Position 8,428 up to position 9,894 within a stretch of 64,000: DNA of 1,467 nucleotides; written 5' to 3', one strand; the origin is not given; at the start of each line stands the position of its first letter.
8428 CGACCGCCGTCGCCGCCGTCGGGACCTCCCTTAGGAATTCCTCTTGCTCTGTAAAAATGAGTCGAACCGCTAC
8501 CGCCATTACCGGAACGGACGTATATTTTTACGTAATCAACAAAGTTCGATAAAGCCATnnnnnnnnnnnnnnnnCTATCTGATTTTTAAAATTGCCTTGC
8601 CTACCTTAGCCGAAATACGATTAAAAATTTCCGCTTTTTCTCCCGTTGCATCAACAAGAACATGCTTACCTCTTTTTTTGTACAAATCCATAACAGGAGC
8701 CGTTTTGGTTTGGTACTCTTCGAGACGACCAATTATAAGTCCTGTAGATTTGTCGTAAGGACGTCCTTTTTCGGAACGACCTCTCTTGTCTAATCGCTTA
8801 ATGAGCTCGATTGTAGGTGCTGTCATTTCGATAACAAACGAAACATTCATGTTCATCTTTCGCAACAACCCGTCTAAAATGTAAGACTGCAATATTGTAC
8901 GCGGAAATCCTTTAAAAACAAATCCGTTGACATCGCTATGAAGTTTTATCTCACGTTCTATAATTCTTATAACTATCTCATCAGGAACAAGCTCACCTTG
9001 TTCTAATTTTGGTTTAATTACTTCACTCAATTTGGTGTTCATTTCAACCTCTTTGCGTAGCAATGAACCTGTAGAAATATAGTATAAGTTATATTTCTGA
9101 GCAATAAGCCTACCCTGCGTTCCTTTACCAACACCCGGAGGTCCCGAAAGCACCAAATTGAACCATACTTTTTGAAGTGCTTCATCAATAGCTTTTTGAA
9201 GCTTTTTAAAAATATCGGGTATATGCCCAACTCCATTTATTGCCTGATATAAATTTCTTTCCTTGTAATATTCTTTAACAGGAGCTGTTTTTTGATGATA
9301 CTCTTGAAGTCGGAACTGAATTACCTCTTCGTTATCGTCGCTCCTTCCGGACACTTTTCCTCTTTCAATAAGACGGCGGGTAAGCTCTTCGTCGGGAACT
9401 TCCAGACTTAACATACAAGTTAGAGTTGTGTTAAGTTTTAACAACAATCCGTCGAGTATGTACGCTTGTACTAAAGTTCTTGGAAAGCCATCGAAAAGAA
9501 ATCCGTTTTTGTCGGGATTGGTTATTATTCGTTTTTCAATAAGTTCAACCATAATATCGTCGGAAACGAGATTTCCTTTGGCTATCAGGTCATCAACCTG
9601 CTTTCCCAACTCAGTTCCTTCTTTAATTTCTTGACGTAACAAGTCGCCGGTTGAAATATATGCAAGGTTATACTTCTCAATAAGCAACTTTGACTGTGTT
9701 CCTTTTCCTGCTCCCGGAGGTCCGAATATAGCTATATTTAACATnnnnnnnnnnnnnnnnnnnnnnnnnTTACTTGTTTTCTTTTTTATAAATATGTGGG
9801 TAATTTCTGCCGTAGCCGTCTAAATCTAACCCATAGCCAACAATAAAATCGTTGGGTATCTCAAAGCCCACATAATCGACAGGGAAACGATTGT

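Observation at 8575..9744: Tandem-fused double adenylate kinase in one 389-aa ORF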

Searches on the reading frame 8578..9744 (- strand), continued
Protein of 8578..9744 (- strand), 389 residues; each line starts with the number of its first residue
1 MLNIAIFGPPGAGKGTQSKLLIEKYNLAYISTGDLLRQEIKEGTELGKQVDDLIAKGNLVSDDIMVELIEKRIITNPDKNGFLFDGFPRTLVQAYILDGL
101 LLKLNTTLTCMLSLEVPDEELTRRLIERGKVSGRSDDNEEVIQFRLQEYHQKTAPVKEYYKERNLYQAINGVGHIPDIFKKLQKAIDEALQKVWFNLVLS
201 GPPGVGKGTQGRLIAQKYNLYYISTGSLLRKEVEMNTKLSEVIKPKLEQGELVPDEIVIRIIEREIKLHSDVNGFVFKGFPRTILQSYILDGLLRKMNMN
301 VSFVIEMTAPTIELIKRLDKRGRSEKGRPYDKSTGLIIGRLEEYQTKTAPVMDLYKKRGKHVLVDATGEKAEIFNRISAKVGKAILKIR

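Call 7: search_solved_structures(query=window:8578-9744:-, max_evalue=1e-10)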
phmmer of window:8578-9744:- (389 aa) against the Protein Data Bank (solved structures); distinct sequences matched with E-value up to 1e-10: 93 (the best 60 are shown).
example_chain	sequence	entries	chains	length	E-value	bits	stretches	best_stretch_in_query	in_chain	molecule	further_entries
8pvw_A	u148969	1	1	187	2.6e-44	155.5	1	3-183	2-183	Adenylate kinase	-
3cm0_A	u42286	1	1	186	1.2e-43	153.3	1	5-186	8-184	Adenylate kinase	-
5g3y_A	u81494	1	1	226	1.3e-42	149.8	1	2-128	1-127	ADENYLATE KINSE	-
2c9y_A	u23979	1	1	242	8e-41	144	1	5-128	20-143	ADENYLATE KINASE ISOENZYME 2, MITOCHONDRIAL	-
9gr0_A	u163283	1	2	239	9.5e-41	143.7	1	5-135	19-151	Adenylate kinase 2, mitochondrial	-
9fl7_D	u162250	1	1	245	1.1e-40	143.6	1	5-135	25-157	Adenylate kinase 2, mitochondrial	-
1ak2_A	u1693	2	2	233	7.1e-40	140.9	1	5-128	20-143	ADENYLATE KINASE ISOENZYME-2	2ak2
5g3z_A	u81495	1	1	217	4.2e-38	135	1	2-128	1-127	ADENYLATE KINSE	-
5g40_A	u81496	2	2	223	7.6e-38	134.2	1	2-128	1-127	ADENYLATE KINSE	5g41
1aky_A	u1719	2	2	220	1.2e-36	130.2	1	3-128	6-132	ADENYLATE KINASE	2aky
3aky_A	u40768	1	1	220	1.4e-36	130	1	3-128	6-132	ADENYLATE KINASE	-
6ham_A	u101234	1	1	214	2.4e-36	129.3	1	3-128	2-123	Adenylate kinase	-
3adk_A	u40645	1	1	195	3e-36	128.9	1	4-184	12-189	ADENYLATE KINASE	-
5xz2_A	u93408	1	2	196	5.6e-36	128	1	5-188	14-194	Adenylate kinase isoenzyme 1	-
5ycf_B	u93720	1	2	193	8.2e-36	127.5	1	4-187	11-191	Adenylate kinase isoenzyme 1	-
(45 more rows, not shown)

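Call 10: find_related_loci(query=window:8578-9744:-, collection=genome_contigs, flank=5000)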
Query window:8578-9744:- (389 aa) in genome_contigs; peptide patterns used: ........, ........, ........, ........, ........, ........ (x = any residue, [..] = any of these).
118 stretches matched a pattern; 31 encode a relative of the query (tblastn E <= 1e-3); 31 distinct loci.
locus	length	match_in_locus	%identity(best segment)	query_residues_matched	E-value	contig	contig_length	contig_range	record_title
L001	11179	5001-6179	98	1-389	0e+0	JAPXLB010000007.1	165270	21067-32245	MAG: Lentimicrobiaceae bacterium isolate binned_ad_5.140 NODE_64_length_165270_cov_115.661203, whole genome shotgun sequ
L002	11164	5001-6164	72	1-387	0e+0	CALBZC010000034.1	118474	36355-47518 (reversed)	MAG TPA_asm: uncultured Bacteroidales bacterium isolate SRR3330206_bin.166_CONCOCT_v1.1_MAG genome assembly, contig: ERZ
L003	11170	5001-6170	61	1-389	6e-159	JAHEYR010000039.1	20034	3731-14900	MAG: Bacteroidales bacterium isolate nzgw132 NODE_4649_length_20035_cov_3.578487, whole genome shotgun sequence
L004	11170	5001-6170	60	1-389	3e-157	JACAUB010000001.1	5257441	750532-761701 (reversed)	MAG: Bacteroidetes bacterium isolate Cfx3-03 MAG03_1, whole genome shotgun sequence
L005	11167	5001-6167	61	1-389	1e-153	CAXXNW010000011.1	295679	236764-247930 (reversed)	MAG: Bacteroidales bacterium isolate e4d1c670-f166-4d5b-b7a9-33c3b2120191 genome assembly, contig: contig_11, whole geno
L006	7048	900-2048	56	1-381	4e-147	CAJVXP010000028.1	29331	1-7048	MAG TPA_asm: uncultured Bacteroidetes bacterium isolate DRR093003_bin.6_MetaBAT_v2.12.1_MAG genome assembly, contig: NOD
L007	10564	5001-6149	56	1-381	5e-147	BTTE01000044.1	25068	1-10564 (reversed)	MAG: Bacterium Idc_ex_meta_mg6 DNA, NODE_110_25068_cov_9.649565, whole genome shotgun sequence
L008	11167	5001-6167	56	1-389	9e-146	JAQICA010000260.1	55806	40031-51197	MAG: Salinivirgaceae bacterium isolate GH44 k119_357152, whole genome shotgun sequence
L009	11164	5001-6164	55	1-385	1e-143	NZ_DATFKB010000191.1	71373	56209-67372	MAG: Salinivirga sp. isolate SMAG_U9159 k141_428133, whole genome shotgun sequence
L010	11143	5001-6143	56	1-381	4e-143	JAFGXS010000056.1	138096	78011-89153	MAG: Bacteroidales bacterium isolate ZodW_Metabat.54 k87_10605089, whole genome shotgun sequence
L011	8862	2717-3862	55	1-381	2e-143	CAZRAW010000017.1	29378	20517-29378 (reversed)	MAG TPA_asm: uncultured Lentimicrobiaceae bacterium isolate SRP128015_co4_62 genome assembly, contig: NODE_334_length_29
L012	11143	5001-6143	55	1-381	1e-141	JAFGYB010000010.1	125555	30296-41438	MAG: Bacteroidales bacterium isolate ZodW_Metabat.88 k87_1232161, whole genome shotgun sequence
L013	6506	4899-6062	50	1-388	2e-127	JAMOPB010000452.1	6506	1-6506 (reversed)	MAG: Candidatus Cloacimonadota bacterium isolate 4559-240_metabat1_scaf2bin.014 4559-240_scaffold_6927_c1, whole genome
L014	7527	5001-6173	49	1-388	4e-126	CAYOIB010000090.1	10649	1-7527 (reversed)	MAG TPA_asm: uncultured Puniceicoccaceae bacterium isolate SRP220891_co3_381 genome assembly, contig: NODE_9939_length_1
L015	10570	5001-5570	53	1-381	9e-62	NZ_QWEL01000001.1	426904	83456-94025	Odoribacter sp. Z80 Scaffold1_1, whole genome shotgun sequence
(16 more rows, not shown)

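Call 23: predict_structure(alignment_id=A1)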
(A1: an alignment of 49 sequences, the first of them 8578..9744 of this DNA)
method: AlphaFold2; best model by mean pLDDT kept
length: 389 residues; sequences in the alignment: 49
mean_pLDDT: 88.6   pTM: 0.65
mean pLDDT of the five models: 88.6, 86.7, 86.6, 86.1, 85.4
residues with pLDDT >= 90: 199; 70-90: 180; 50-70: 10; < 50: 0
segments of 3 or more residues with pLDDT < 50: none
pLDDT, mean of each block of 10 residues (from residue 1): 89 91 92 85 87 81 84 79 90 91 85 93 84 72 88 93 92 93 90 86 93 95 90 86 82 84 89 90 92 86 95 94 85 90 93 92 95 96 84
secondary structure, 60 per line:
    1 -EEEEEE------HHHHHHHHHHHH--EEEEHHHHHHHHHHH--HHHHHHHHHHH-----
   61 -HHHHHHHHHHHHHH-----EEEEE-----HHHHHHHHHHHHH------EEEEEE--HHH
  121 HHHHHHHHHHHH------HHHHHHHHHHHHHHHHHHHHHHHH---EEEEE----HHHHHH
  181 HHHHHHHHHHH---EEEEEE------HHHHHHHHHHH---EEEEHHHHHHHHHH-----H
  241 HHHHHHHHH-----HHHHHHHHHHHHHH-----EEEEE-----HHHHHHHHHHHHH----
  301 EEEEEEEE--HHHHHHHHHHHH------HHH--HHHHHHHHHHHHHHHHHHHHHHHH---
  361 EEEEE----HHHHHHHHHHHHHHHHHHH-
elements in order: E2-7 H14-25 E28-31 H32-42 H45-55 H62-75 E81-85 H91-103 E110-115 H118-132 H139-162 E166-170 H175-191 E195-200 H207-217 E221-224 H225-234 H240-249 H255-268 E274-278 H284-296 E301-308 H311-322 H334-357 E361-365 H370-388

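Call 34: search_protein_families(library=pfam, proteins=[L014:2231-4081:-, L014:4167-4766:-, L014:4495-4932:-, L014:6162-6551:-, L014:6617-7354:-, L013:795-2138:+, L013:2565-3911:+, L013:3961-4758:+, L013:32-607:+, L014:872-1261:-], max_evalue=0.00001)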
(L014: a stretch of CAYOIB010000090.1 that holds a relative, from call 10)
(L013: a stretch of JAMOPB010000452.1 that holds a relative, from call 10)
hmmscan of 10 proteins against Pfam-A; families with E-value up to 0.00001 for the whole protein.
L014:2231-4081:- (616 aa): 2 families
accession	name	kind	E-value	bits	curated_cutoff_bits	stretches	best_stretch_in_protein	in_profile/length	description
PF00012.26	HSP70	-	1.3e-17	63.8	20.6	1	9-314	2-280/599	Hsp70 protein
PF06723.19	MreB_Mbl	-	1.1e-07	31.4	27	1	154-263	89-181/327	MreB/Mbl protein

L014:4167-4766:- (199 aa): 1 family
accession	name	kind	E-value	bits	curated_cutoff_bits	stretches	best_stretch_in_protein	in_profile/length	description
PF10816.13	DUF2760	-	1.6e-39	135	25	1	75-197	4-124/124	Domain of unknown function (DUF2760)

L014:4495-4932:- (145 aa): 0 families

L014:6162-6551:- (129 aa): 0 families

L014:6617-7354:- (245 aa): 1 family
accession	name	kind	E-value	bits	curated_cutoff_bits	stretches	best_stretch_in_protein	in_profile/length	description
PF02445.21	NadA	-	9e-87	291.4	27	1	1-242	57-295/295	Quinolinate synthetase A protein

L013:795-2138:+ (447 aa): 2 families
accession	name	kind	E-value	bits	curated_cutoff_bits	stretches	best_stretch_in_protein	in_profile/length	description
PF00208.27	ELFV_dehydrog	-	1.1e-95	320.4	23.4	1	202-445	1-241/241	Glutamate/Leucine/Phenylalanine/Valine dehydrogenase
PF02812.23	ELFV_dehydrog_N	-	5.1e-53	178.7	25.3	1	57-185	1-129/129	Glu/Leu/Phe/Val dehydrogenase, dimerisation domain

L013:2565-3911:+ (448 aa): 2 families
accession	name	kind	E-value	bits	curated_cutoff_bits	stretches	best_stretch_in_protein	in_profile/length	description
PF00208.27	ELFV_dehydrog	-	1.6e-90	303.5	23.4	1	202-446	1-241/241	Glutamate/Leucine/Phenylalanine/Valine dehydrogenase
PF02812.23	ELFV_dehydrog_N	-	2.8e-51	173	25.3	1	57-185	1-129/129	Glu/Leu/Phe/Val dehydrogenase, dimerisation domain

L013:3961-4758:+ (265 aa): 1 family
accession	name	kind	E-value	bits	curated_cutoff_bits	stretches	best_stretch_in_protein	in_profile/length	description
PF00440.29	TetR_N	-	7.8e-14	51.6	24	1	55-96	1-42/47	Bacterial regulatory proteins, tetR family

L013:32-607:+ (191 aa): 0 families

L014:872-1261:- (129 aa): 0 families

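Call 41: fold_search(model_id=the predicted structure, library=pdb)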
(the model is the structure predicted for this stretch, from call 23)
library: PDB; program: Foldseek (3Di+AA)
matches with E <= 10: 1580; with E <= 0.001: 378
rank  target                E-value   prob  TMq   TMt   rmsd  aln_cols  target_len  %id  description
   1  9fqr_G8               1.4e-17  1.00  0.40  0.33  17.9       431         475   22  96-nm repeat of axonemal doublet microtubules from bovine sperm (released 2025-03-26)
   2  5x6l_A                1.5e-15  1.00  0.42  0.83   3.2       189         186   35  Crystal structure of Notothenia coriiceps adenylate kinase variant (released 2018-02-28)
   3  5ycb_A                3.9e-15  1.00  0.42  0.82   3.2       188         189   36  Crystal structure of notothenia coriiceps adenylate kinase variant (released 2018-09-12)
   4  8pvw                  5.2e-15  1.00  0.40  0.79   3.4       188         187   42  Structure of a short E. coli adenylate kinase in complex with Ap5A (released 2025-02-05)
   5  3cm0                  5.8e-15  1.00  0.42  0.85   2.8       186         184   40  Crystal structure of adenylate kinase from Thermus thermophilus HB8 (released 2008-09-23)
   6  9fqr_Xf               6.8e-15  1.00  0.41  0.12  22.9       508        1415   19  96-nm repeat of axonemal doublet microtubules from bovine sperm (released 2025-03-26)
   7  5ycc_A                7.6e-15  1.00  0.42  0.83   3.2       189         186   35  Crystal structure of Notothenia coriiceps adenylate kinase variant (released 2018-09-12)
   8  5ycb_B                1.1e-14  1.00  0.43  0.84   3.1       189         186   36  Crystal structure of notothenia coriiceps adenylate kinase variant (released 2018-09-12)
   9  4tyq_A                1.1e-14  1.00  0.42  0.73   3.8       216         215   32  Crystal structure of an adenylate kinase mutant--AKm2 (released 2014-11-26)
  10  5x6k_A                1.2e-14  1.00  0.42  0.83   3.2       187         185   36  Crystal structure of adenylate kinase (released 2018-02-28)
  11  5xru_A                1.3e-14  1.00  0.42  0.83   3.2       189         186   36  Crystal structure of Notothenia coriiceps adenylate kinase variant (released 2018-06-13)
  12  5ycf_A                1.3e-14  1.00  0.42  0.82   3.3       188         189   37  Crystal structure of Xiphophorus maculatus adenylate kinase (released 2018-09-12)
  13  5ycd_B                1.3e-14  1.00  0.42  0.81   3.2       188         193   36  Crystal structure of Poecilia reticulata adenylate kinase (released 2018-09-12)
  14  3adk                  1.5e-14  1.00  0.45  0.89   1.5       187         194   34  REFINED STRUCTURE OF PORCINE CYTOSOLIC ADENYLATE KINASE AT 2.1 ANGSTROMS RESOLUTION (released 1988-01-16)
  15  5ycd_A                2.1e-14  1.00  0.42  0.82   3.1       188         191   36  Crystal structure of Poecilia reticulata adenylate kinase (released 2018-09-12)
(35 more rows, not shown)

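Call 44: list_cluster_members(proteins=[window:8578-9744:-, P0090, P0318])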
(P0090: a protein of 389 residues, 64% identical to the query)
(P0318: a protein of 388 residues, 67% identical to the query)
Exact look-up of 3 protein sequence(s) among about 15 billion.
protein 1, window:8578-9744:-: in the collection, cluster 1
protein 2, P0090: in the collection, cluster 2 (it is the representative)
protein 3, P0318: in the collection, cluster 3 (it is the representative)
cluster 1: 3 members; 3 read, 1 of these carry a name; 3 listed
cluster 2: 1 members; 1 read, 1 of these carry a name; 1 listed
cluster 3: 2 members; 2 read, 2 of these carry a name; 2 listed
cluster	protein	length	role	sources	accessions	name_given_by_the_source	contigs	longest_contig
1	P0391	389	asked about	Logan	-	-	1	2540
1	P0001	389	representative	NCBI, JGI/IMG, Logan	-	adenylate kinase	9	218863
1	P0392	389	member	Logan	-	-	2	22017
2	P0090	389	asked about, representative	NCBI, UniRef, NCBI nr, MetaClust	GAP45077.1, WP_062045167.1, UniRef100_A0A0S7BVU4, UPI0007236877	adenylate kinase [Lentimicrobium saccharophilum] | Adenylate kinase n=1 Tax=Lentimicrobium saccharophilum TaxID=1678841 ... | status=active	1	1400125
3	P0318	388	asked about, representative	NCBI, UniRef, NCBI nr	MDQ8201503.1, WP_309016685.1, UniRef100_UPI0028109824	adenylate kinase [Pelagicoccus sp. SDUM812003] | adenylate kinase n=1 Tax=Pelagicoccus sp. SDUM812003 TaxID=3041267 RepID=UPI0028109824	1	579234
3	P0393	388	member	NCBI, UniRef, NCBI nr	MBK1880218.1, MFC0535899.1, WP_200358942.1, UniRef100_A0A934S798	adenylate kinase [Pelagicoccus mobilis] | Adenylate kinase n=1 Tax=Pelagicoccus mobilis TaxID=415221 RepID=A0A934S798_9BACT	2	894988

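Call 56: predict_structure(alignment_id=A2)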
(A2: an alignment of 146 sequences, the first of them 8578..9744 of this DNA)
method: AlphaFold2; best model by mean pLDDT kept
length: 389 residues; sequences in the alignment: 146
mean_pLDDT: 87.7   pTM: 0.62
mean pLDDT of the five models: 87.7, 87.1, 86.5, 85.8, 85.5
residues with pLDDT >= 90: 193; 70-90: 181; 50-70: 15; < 50: 0
segments of 3 or more residues with pLDDT < 50: none
pLDDT, mean of each block of 10 residues (from residue 1): 88 90 91 83 84 72 84 81 90 91 85 90 79 66 79 87 91 92 88 86 94 96 91 87 82 87 90 91 93 88 96 95 86 90 93 92 95 96 82
secondary structure, 60 per line:
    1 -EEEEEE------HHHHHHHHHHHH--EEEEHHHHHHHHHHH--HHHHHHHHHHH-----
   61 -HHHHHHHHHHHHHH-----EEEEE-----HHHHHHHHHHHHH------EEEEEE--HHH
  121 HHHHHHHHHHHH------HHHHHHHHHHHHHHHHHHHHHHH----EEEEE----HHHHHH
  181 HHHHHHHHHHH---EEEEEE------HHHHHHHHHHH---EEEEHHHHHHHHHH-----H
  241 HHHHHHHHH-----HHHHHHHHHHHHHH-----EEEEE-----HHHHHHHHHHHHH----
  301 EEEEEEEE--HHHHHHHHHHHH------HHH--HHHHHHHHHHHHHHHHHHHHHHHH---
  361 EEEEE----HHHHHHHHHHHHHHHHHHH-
elements in order: E2-7 H14-25 E28-31 H32-42 H45-55 H62-75 E81-85 H91-103 E110-115 H118-132 H139-161 E166-170 H175-191 E195-200 H207-217 E221-224 H225-234 H240-249 H255-268 E274-278 H284-296 E301-308 H311-322 H334-357 E361-365 H370-388

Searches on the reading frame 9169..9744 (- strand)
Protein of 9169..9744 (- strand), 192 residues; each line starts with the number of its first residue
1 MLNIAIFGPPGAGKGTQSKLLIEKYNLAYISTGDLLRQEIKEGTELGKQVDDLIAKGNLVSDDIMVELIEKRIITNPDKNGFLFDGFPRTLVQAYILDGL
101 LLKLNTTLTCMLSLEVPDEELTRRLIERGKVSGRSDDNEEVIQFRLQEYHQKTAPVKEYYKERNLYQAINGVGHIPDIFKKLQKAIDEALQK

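Call 4: search_protein_families(library=ncbifam, proteins=[window:9169-9744:-], max_evalue=0.01)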
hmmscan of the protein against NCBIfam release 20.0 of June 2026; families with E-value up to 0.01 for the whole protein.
window:9169-9744:- (192 aa): 32 families (the best 25 are shown)
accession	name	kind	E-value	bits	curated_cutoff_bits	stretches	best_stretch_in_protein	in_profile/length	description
NF001381.0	PRK00279.1-3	equivalog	3.3e-67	225.9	187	1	3-188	2-187/188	adenylate kinase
NF011100.0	PRK14527.1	equivalog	2e-57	193.9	154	1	5-186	10-190/191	adenylate kinase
TIGR01351.1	adk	subfamily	3.3e-57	193.5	168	2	4-128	2-127/212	adenylate kinase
NF001380.0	PRK00279.1-2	equivalog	2.7e-56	190.4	251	2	2-128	1-127/216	adenylate kinase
NF011105.0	PRK14532.1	equivalog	4e-56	189.5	162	1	2-188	1-187/189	adenylate kinase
NF002700.0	PRK02496.1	equivalog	5.9e-54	182.5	262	1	3-187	3-183/184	adenylate kinase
NF011101.0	PRK14528.1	equivalog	1.9e-53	181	195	1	1-186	1-186/187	adenylate kinase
NF011104.0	PRK14531.1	equivalog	2.2e-50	170.9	160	1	6-186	7-182/183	adenylate kinase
NF001379.0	PRK00279.1-1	equivalog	2e-47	161.3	268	2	3-128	2-123/216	adenylate kinase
TIGR01360.1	aden_kin_iso1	equivalog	5.2e-45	153.4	284.1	1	4-188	6-187/188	adenylate kinase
TIGR01359.1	UMP_CMP_kin_fam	subfamily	2.5e-44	151.4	207.6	1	6-185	4-183/185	UMP-CMP kinase family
NF010381.0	PRK13808.1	equivalog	1.1e-41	143.4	426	1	4-187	3-192/335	adenylate kinase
NF001385.0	PRK00279.2-3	equivalog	6.9e-41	140.2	315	2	5-128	8-130/213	adenylate kinase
NF001387.0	PRK00279.2-5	equivalog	1.3e-36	126.3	373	2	2-128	1-125/224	adenylate kinase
NF001382.0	PRK00279.1-4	equivalog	9.4e-36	123.4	334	2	2-128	1-128/212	adenylate kinase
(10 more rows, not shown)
